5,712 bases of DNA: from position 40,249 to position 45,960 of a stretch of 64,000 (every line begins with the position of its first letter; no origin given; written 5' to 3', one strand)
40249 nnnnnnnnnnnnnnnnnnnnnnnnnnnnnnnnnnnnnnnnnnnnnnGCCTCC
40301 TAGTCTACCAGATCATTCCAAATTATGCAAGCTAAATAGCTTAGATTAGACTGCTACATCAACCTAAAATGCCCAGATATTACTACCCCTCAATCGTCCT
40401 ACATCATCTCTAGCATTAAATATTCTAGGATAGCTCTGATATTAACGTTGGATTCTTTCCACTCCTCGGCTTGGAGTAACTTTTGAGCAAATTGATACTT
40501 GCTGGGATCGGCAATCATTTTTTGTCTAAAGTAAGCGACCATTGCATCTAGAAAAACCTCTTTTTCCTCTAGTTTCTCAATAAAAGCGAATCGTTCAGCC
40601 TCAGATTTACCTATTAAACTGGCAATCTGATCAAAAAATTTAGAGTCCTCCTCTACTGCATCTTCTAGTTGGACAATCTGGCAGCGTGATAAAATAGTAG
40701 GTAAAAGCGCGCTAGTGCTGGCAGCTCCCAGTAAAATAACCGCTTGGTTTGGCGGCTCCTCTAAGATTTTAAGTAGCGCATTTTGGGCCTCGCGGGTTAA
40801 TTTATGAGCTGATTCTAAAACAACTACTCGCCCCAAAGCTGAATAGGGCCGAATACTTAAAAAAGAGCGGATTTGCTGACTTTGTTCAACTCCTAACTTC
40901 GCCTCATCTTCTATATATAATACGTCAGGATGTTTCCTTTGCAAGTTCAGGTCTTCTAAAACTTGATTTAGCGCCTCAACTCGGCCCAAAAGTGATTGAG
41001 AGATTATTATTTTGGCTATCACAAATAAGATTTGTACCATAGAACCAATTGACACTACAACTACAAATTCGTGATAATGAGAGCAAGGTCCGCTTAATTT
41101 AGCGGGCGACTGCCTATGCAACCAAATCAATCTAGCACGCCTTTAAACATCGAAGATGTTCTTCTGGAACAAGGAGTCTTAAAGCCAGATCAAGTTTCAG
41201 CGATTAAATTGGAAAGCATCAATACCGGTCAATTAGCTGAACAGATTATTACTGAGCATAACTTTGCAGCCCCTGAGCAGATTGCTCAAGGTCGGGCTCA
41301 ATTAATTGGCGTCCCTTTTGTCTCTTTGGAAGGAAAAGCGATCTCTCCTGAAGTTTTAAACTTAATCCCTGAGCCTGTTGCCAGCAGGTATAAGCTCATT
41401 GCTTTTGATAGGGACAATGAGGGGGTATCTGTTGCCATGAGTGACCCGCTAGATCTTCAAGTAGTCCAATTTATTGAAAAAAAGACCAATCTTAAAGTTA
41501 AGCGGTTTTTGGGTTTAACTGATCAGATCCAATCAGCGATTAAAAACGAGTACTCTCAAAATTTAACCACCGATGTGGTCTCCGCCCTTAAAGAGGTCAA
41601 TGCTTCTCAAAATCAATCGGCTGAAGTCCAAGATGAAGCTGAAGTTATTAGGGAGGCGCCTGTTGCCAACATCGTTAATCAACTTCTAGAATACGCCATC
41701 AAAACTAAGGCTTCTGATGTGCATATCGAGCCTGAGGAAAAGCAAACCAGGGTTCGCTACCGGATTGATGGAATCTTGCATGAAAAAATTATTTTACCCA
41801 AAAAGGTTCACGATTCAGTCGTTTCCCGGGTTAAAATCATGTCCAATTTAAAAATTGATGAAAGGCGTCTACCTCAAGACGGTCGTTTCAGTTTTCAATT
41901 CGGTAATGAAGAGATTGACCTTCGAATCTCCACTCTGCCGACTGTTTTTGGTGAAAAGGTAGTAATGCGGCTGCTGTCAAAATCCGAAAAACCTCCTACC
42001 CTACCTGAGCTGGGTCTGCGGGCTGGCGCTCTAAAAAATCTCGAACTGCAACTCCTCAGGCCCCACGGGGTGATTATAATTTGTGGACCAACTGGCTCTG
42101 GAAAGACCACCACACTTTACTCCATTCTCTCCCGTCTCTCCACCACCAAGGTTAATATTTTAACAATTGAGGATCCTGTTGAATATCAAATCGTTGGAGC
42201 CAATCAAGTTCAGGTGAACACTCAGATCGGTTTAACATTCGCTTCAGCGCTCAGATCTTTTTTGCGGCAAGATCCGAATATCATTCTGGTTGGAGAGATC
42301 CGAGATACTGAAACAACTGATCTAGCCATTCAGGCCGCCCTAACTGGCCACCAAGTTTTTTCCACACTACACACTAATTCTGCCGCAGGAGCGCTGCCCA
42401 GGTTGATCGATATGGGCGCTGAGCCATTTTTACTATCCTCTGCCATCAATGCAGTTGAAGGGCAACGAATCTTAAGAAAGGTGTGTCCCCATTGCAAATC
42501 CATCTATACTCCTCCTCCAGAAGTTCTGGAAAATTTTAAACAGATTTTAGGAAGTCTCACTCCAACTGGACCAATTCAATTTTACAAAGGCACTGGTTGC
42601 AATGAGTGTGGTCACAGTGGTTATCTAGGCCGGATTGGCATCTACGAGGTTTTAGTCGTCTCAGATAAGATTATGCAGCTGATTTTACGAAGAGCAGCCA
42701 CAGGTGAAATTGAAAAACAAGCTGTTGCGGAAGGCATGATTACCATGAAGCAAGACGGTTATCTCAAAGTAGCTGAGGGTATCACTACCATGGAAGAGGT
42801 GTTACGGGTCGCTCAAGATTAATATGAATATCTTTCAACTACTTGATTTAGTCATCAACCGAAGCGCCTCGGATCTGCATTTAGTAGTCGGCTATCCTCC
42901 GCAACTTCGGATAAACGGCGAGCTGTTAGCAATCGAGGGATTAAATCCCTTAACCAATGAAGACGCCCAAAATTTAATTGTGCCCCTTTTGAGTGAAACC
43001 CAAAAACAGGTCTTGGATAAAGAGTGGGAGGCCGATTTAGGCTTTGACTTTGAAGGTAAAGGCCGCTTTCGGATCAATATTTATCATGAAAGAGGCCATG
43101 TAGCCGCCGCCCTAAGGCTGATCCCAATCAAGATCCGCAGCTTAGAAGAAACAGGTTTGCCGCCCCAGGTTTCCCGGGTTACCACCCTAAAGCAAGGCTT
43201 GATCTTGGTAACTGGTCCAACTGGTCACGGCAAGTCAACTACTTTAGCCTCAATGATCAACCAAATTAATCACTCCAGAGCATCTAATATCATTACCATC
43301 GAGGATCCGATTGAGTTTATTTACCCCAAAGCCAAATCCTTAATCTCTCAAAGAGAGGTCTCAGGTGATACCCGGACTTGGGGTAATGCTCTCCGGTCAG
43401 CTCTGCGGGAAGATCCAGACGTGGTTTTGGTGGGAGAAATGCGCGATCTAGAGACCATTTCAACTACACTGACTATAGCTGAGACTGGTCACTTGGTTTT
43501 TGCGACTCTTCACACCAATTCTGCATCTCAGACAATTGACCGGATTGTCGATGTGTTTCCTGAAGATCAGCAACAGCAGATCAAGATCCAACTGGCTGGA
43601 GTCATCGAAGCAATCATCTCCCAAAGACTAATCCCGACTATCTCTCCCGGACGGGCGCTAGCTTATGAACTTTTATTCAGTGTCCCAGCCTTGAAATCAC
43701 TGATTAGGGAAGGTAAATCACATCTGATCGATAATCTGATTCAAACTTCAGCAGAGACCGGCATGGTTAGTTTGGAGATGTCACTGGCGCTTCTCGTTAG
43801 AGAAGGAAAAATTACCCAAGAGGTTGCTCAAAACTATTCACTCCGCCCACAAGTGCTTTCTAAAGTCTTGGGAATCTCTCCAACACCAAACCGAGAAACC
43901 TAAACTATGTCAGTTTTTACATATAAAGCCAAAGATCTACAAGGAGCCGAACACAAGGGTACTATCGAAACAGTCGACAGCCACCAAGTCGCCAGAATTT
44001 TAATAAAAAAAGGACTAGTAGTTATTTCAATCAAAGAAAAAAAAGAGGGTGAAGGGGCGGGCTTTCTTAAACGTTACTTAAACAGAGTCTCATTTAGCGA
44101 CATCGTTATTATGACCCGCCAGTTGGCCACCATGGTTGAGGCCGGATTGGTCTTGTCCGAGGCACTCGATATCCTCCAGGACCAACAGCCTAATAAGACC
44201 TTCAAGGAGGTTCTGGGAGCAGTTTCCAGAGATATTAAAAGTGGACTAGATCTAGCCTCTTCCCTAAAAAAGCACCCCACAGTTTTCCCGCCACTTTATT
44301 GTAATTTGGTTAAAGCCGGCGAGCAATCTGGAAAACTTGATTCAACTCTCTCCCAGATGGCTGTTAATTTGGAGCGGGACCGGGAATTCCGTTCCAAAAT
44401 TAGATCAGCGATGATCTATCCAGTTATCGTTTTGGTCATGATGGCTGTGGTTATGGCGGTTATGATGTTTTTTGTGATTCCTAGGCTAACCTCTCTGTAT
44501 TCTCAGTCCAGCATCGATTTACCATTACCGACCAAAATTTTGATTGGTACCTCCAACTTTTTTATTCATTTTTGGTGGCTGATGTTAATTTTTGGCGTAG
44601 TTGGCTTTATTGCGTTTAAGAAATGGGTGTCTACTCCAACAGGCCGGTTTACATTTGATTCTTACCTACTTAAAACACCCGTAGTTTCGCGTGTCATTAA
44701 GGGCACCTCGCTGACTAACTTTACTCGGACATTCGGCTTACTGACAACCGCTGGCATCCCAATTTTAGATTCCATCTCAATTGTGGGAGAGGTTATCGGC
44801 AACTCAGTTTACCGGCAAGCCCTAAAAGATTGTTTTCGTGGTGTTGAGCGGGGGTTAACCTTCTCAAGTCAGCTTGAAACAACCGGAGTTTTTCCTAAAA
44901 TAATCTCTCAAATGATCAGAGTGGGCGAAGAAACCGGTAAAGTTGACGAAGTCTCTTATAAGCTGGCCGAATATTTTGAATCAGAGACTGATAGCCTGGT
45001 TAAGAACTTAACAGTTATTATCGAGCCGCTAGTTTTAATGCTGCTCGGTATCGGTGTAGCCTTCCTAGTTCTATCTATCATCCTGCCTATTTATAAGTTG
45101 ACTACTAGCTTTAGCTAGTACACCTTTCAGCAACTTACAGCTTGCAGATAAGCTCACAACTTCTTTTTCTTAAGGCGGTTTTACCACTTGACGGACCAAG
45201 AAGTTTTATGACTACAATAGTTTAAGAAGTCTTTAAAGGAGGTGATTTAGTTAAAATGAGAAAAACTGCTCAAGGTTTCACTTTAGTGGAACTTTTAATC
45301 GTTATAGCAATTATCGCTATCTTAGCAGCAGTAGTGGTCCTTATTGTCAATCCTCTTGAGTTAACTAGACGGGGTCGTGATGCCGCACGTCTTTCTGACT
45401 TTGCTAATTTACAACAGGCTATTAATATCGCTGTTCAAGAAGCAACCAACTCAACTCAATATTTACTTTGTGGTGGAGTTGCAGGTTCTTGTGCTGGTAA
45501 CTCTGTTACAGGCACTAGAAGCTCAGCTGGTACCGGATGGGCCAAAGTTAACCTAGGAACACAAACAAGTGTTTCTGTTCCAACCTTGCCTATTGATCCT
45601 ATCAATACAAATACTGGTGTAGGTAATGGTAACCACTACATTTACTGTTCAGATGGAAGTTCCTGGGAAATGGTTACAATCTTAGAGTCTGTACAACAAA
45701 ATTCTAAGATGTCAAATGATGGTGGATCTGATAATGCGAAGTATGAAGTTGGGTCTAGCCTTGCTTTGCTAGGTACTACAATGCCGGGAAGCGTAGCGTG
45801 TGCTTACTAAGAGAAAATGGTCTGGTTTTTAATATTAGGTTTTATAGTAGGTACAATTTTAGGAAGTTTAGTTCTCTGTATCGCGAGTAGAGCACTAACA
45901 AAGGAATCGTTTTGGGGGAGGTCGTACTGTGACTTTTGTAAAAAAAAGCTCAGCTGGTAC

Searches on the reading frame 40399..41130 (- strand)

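Call 8: search_protein_families(library=pfam, max_evalue=0.01, proteins=[window:40399-41130:-])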
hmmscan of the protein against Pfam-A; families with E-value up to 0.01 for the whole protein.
window:40399-41130:- (243 aa): 1 family
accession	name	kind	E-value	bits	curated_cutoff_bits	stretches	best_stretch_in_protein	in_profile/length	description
PF13177.12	DNA_pol3_delta2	-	4.6e-27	95.4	27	1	64-157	65-159/161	DNA polymerase III, delta subunit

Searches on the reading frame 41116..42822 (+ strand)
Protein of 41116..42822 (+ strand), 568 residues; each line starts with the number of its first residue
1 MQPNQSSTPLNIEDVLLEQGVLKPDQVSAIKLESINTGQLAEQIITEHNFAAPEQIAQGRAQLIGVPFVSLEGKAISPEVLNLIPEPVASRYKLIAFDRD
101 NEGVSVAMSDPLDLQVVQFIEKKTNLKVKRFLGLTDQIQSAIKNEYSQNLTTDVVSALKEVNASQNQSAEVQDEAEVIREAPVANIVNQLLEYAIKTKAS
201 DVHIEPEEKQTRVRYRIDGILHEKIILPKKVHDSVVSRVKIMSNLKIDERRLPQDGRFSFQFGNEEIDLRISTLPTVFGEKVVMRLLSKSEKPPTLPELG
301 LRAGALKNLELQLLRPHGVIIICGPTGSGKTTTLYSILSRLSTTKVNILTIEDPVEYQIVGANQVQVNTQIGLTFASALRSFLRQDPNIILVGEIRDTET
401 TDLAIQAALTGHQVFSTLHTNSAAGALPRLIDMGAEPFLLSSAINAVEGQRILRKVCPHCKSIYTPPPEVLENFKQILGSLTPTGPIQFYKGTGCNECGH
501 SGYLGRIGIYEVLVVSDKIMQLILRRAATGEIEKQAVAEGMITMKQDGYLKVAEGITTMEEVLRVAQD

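Call 7: search_protein_families(library=pfam, max_evalue=0.01, proteins=[window:41116-42822:+])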
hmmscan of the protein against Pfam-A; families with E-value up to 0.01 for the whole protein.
window:41116-42822:+ (568 aa): 11 families
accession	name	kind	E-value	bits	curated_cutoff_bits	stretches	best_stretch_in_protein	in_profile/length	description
PF00437.27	T2SSE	-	1.7e-131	438.7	24.9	1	180-564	5-370/370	Type II/IV secretion system protein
PF05157.20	MshEN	-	1.3e-16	60.8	23.1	1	65-147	2-85/90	MshEN domain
PF20720.3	nSTAND3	-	1.7e-05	25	27.2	1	312-358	12-58/155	Novel STAND NTPase 3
PF13476.12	AAA_23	-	0.00025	22.2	27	1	307-338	11-40/201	AAA domain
PF13401.12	AAA_22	-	0.00044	21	27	1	317-354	5-42/130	AAA domain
PF00005.33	ABC_tran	-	0.00067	20.7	25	1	307-376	2-66/137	ABC transporter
PF13173.12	AAA_14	-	0.00096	19.6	27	1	318-427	3-103/129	AAA domain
PF25199.1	nSTAND_NTPase5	-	0.0013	19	34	1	317-354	41-79/145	Novel STAND NTPase 5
PF02492.25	cobW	-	0.006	16.6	20.7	0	319-350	2-34/180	CobW/HypB/UreG, nucleotide-binding domain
PF12775.13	AAA_7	-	0.0094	15.9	25.8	0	314-351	30-67/181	P-loop containing dynein motor region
PF01637.24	ATPase_2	-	0.0098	16.1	33.2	0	302-351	4-54/225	ATPase domain predominantly from Archaea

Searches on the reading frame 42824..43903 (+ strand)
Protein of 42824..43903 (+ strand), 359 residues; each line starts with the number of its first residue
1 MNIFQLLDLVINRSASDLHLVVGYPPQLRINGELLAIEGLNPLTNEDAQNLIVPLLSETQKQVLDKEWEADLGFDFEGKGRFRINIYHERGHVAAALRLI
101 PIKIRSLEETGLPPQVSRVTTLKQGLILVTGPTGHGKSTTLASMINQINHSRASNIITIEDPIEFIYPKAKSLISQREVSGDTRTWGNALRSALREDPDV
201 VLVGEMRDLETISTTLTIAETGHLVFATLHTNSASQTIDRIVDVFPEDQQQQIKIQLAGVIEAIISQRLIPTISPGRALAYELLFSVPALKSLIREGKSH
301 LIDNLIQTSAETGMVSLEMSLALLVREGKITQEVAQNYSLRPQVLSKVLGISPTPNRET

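Call 7: search_protein_families(library=pfam, max_evalue=0.01, proteins=[window:42824-43903:+])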
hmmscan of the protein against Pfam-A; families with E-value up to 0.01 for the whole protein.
window:42824-43903:+ (359 aa): 8 families
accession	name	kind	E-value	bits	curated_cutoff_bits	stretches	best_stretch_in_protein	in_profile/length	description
PF00437.27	T2SSE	-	9e-44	150.1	24.9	1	115-275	133-283/370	Type II/IV secretion system protein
PF13401.12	AAA_22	-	7.5e-05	23.5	27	1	123-197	4-82/130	AAA domain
PF25199.1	nSTAND_NTPase5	-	0.0016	18.7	34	1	121-167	38-84/145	Novel STAND NTPase 5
PF13191.12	AAA_16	-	0.0028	18.6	32.6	0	118-155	18-52/167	AAA ATPase domain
PF01935.23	DUF87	-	0.0043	17.6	23.2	0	128-157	27-57/220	Helicase HerA, central domain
PF13555.12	AAA_29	-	0.0043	17.2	27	0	123-141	21-39/61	P-loop containing region of AAA domain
PF03266.21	NTPase_1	-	0.007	16.7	23.9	0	127-151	2-26/168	NTPase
PF13245.12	AAA_19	-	0.0077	16.8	25.1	0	120-154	7-41/134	AAA domain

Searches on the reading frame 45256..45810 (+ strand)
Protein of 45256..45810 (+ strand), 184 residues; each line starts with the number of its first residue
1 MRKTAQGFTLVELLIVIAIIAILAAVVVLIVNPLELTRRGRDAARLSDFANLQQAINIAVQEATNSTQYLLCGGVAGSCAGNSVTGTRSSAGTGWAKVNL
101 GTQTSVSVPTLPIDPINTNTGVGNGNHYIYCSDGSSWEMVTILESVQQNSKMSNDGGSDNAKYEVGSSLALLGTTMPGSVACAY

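Call 7: search_protein_families(library=pfam, max_evalue=0.01, proteins=[window:45256-45810:+])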
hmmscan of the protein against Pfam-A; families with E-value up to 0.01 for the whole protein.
window:45256-45810:+ (184 aa): 1 family
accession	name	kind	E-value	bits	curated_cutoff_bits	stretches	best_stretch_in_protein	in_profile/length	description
PF07963.17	N_methyl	-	8.2e-09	35.1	21.2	1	3-27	2-26/27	Prokaryotic N-terminal methylation motif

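Call 17: find_encoding_contigs(protein=window:45256-45810:+, flank=6000, max_places=10)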
Protein window:45256-45810:+ (184 aa): 2 contigs read that carry it; 2 places shown.
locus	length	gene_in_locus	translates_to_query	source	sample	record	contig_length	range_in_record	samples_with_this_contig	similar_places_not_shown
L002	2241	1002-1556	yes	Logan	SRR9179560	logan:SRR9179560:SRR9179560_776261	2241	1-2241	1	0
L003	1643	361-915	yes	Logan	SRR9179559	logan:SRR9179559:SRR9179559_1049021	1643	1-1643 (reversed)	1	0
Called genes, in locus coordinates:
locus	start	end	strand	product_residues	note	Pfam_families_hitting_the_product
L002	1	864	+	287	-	?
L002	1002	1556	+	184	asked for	PF07963:N_methyl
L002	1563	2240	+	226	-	?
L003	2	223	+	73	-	?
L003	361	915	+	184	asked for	PF07963:N_methyl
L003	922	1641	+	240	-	?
